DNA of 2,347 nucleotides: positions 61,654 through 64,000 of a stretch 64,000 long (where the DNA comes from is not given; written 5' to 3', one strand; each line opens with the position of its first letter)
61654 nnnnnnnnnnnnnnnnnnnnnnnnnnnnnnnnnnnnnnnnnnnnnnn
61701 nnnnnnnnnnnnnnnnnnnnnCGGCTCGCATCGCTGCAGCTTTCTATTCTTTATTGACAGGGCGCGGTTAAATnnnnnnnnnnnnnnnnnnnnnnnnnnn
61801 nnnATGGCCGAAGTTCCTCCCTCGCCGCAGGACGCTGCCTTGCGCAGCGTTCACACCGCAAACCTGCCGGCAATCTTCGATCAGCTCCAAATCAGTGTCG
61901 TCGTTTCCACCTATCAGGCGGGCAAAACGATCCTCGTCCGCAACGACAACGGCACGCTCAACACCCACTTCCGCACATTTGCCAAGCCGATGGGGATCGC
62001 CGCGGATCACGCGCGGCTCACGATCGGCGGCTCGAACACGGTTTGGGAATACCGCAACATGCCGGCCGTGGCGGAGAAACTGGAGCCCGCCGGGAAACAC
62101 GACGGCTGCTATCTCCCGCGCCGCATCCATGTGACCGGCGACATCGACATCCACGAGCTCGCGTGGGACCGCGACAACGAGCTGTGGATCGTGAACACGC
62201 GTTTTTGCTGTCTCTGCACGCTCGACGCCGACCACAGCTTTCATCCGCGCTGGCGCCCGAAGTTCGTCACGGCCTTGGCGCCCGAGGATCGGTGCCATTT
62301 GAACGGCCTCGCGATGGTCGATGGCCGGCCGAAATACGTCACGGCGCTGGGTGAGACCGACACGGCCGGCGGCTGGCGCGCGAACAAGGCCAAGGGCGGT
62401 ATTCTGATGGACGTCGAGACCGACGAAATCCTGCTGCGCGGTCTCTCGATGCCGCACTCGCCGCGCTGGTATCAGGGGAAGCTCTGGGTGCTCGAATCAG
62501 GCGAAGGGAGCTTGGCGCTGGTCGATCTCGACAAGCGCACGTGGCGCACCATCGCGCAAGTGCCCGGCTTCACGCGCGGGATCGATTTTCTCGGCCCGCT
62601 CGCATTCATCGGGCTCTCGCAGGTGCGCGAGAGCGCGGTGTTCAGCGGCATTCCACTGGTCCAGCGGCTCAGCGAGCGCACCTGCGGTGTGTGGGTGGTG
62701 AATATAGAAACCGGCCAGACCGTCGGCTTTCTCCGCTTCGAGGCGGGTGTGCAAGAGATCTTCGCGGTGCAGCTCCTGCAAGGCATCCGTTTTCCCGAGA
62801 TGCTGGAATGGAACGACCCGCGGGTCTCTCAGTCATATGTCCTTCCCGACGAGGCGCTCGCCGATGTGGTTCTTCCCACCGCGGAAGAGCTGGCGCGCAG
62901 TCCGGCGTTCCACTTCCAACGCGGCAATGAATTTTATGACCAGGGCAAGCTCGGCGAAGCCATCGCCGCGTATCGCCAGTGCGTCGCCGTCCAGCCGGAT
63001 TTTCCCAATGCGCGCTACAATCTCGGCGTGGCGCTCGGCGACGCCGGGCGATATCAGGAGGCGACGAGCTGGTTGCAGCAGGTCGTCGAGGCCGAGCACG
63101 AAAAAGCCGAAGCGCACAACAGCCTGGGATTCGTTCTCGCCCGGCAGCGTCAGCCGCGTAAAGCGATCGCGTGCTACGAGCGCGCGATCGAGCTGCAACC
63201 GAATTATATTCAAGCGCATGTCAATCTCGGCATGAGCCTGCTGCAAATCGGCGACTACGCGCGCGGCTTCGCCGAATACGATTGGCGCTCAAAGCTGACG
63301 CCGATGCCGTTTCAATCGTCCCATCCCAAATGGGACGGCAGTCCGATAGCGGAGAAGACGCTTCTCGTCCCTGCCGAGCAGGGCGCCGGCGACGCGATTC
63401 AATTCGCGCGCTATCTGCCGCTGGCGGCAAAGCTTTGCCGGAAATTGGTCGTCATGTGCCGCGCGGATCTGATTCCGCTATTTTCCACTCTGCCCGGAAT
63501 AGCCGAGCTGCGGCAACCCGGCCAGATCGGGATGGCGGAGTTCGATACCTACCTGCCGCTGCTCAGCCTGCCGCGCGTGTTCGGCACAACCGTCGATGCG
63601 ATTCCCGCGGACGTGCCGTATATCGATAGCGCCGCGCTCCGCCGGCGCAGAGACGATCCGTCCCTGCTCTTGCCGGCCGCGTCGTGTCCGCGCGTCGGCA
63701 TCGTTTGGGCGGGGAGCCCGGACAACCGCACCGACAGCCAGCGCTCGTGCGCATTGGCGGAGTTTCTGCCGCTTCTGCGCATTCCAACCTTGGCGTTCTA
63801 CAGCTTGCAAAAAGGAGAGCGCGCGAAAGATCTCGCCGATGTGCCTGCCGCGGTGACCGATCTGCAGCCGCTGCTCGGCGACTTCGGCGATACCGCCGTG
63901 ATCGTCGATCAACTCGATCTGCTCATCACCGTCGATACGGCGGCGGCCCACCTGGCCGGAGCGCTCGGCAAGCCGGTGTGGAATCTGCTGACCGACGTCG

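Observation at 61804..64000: Long ORF missing from the supplied track: TIGR03032/DUF4915-like + TPR + GT9 fusion protein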

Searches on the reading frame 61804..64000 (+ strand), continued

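Call 49: fold_search(model_id=the predicted structure, library=pdb)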
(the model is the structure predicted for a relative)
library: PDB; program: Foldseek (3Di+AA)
matches with E <= 10: 1834; with E <= 0.001: 755
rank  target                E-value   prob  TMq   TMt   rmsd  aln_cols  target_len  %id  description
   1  8dth_B                4.6e-15  1.00  0.21  0.23  12.8       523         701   14  Cryo-EM structure of Arabidopsis SPY alternative conformation 2 (released 2023-03-08)
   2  8dtg_A                1.1e-13  1.00  0.22  0.22  12.5       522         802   15  Cryo-EM structure of Arabidopsis SPY alternative conformation 1 (released 2023-03-08)
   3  8dti_A                1.2e-13  1.00  0.18  0.23  16.1       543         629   14  Cryo-EM structure of Arabidopsis SPY in complex with GDP-fucose (released 2023-03-08)
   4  7y4i_A                1.8e-13  1.00  0.22  0.22  12.6       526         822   15  Crystal structure of SPINDLY in complex with GDP (released 2022-12-07)
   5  7y4i_B                3.7e-13  1.00  0.22  0.21  13.0       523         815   14  Crystal structure of SPINDLY in complex with GDP (released 2022-12-07)
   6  8dth_A                5.8e-13  1.00  0.20  0.22  12.9       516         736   14  Cryo-EM structure of Arabidopsis SPY alternative conformation 2 (released 2023-03-08)
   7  8dtf_A                6.8e-13  1.00  0.17  0.17  15.9       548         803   14  Cryo-EM structure of the full length Arabidopsis SPY with complete TPRs (released 2023-03-08)
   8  5djs_A                9.4e-13  1.00  0.21  0.29  12.8       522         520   16  Thermobaculum terrenum O-GlcNAc transferase mutant - K341M (released 2015-10-28)
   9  8dtg_B                1.7e-12  1.00  0.22  0.23  12.6       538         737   12  Cryo-EM structure of Arabidopsis SPY alternative conformation 1 (released 2023-03-08)
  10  5hgv_A                2.1e-12  1.00  0.18  0.21  22.0       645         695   11  Structure of an O-GlcNAc transferase point mutant, D554N in complex with peptide (released 2016-09-14)
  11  8fe7_A                3.5e-12  1.00  0.16  0.18  21.4       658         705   10  Crystal structure of human O-GlcNAc transferase (OGT) in complex with an exosite-binding peptide (SMG9) and UDP-GlcNAc (released 2023-08-09)
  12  4gyw_A                3.8e-12  1.00  0.18  0.21  21.6       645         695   11  Crystal structure of human O-GlcNAc Transferase in complex with UDP and a glycopeptide (released 2012-10-31)
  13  5vif_A                3.8e-12  1.00  0.17  0.20  21.4       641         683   11  Electrophilic probes for deciphering substrate recognition by O-GlcNAc transferase (released 2017-10-18)
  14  3pe3_A                4.1e-12  1.00  0.16  0.18  20.9       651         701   10  Structure of human O-GlcNAc transferase and its complex with a peptide substrate (released 2011-01-19)
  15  5npr_A                4.5e-12  1.00  0.19  0.21  17.3       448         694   18  The human O-GlcNAc transferase in complex with a thiol-linked bisubstrate inhibitor (released 2018-05-16)
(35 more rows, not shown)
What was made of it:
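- Closest known: GT41 protein glycosyltransferases with N-terminal TPRs. Same: These are the best structural matches to the model (call 49).
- The TPR+GT-B half best matches the protein glycosyltransferases SPINDLY and bacterial or human OGT, at E 5e-15 to 1e-10 over more than 500 aligned columns (call 49).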

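Call 78: search_protein_families(library=pfam, proteins=[L034:2099-2710:+, L034:2743-3540:-, L034:3995-7294:+, L036:1121-5911:+, L036:5930-8674:+, L036:9777-11966:+, L036:12239-15067:+, L023:5426-8650:+, L021:11189-13495:+], max_evalue=0.001)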
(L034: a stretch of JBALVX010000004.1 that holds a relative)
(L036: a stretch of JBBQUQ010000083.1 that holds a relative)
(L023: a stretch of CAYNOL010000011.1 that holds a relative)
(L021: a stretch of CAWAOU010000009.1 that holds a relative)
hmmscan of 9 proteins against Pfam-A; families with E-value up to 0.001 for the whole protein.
L034:2099-2710:+ (204 aa): 2 families
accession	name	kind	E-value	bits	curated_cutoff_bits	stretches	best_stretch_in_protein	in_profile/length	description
PF13640.12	2OG-FeII_Oxy_3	-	3.2e-10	41.2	27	1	112-179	10-85/98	2OG-Fe(II) oxygenase superfamily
PF13661.12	2OG-FeII_Oxy_4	-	5.3e-07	30.5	27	1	105-173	3-76/98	2OG-Fe(II) oxygenase superfamily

L034:2743-3540:- (266 aa): 1 family
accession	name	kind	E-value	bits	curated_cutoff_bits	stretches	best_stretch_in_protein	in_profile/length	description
PF03567.20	Sulfotransfer_2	-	9.4e-16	59.1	22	1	18-262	2-252/252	Sulfotransferase family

L034:3995-7294:+ (1100 aa): 5 families
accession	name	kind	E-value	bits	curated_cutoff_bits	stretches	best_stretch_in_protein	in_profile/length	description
PF00072.30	Response_reg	-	9.5e-46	155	30.2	2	750-866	1-111/111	Response regulator receiver domain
PF02518.31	HATPase_c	-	1e-30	106.9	26.4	1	470-581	2-107/111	Histidine kinase-, DNA gyrase B-, and HSP90-like ATPase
PF00512.31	HisKA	-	6.2e-23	81.1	26.9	1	357-422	1-66/66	His Kinase A (phospho-acceptor) domain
PF01627.28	Hpt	-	4.1e-09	37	24.6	1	1011-1091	2-82/84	Hpt domain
PF00672.30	HAMP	-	3.4e-07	30.9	25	1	256-301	2-47/53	HAMP domain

L036:1121-5911:+ (1597 aa): 6 families
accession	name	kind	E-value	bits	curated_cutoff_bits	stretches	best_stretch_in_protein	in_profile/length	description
PF01364.23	Peptidase_C25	-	3.4e-49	168.5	23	1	251-602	1-373/374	Peptidase family C25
PF08126.16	Propeptide_C25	-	1.9e-17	63.5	22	1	54-210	28-178/205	Propeptide_C25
PF03785.20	Peptidase_C25_C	-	1.5e-14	54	25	1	611-686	4-79/79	Peptidase family C25, C terminal ig-like domain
PF18962.6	Por_Secre_tail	-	4.4e-13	49.8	27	1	1522-1591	1-70/75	Secretion system C-terminal sorting domain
PF00431.26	CUB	-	1.2e-11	45.4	21.4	1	974-1050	34-108/110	CUB domain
PF00629.30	MAM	-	1.5e-07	31.8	26.4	1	1176-1328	3-157/158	MAM domain, meprin/A5/mu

L036:5930-8674:+ (915 aa): 4 families
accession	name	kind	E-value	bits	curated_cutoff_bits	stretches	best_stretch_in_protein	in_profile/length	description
PF00246.29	Peptidase_M14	-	8.7e-56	190.1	21.6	1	118-380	2-285/286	Zinc carboxypeptidase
PF18962.6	Por_Secre_tail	-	2.6e-13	50.5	27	1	838-912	1-74/75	Secretion system C-terminal sorting domain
PF13620.12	CarboxypepD_reg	-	1.7e-10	41.5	32.3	1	393-471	2-81/82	Carboxypeptidase regulatory-like domain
PF00629.30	MAM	-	1.6e-06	28.5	26.4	1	594-734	11-154/158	MAM domain, meprin/A5/mu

L036:9777-11966:+ (730 aa): 4 families
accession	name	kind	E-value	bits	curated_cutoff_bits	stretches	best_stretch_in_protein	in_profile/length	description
PF13517.12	FG-GAP_3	-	4.8e-18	65.9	26.9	3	279-343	2-58/61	FG-GAP-like repeat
PF18962.6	Por_Secre_tail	-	1e-08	35.8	27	1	653-727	1-74/75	Secretion system C-terminal sorting domain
PF01839.29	FG-GAP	-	1.5e-08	34.8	22.1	0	215-237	3-25/37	FG-GAP repeat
PF14783.12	BBS2_Mid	-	0.00052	20.5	27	0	161-188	3-30/108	Ciliary BBSome complex subunit 2, middle region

L036:12239-15067:+ (943 aa): 1 family
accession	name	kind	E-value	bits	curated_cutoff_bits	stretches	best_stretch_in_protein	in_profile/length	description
PF05547.17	Peptidase_M6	-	1.9e-26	93.4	22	1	161-373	47-286/294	Immune inhibitor A peptidase M6, catalytic domain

L023:5426-8650:+ (1075 aa): 3 families
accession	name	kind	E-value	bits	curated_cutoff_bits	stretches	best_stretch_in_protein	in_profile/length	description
PF00082.27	Peptidase_S8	-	1.8e-49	169.1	21.8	1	162-603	1-276/288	Subtilase family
PF17766.7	fn3_6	-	1.5e-13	51.2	26.4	1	651-745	1-99/99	Fibronectin type-III domain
PF02225.27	PA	-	1.6e-11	44.6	23.9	1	409-486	4-95/95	PA domain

L021:11189-13495:+ (769 aa): 1 family
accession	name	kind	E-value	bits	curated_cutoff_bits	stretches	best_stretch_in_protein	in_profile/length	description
PF13229.12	Beta_helix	-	1e-13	51.6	25.9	1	240-386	8-147/158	Right handed beta helix region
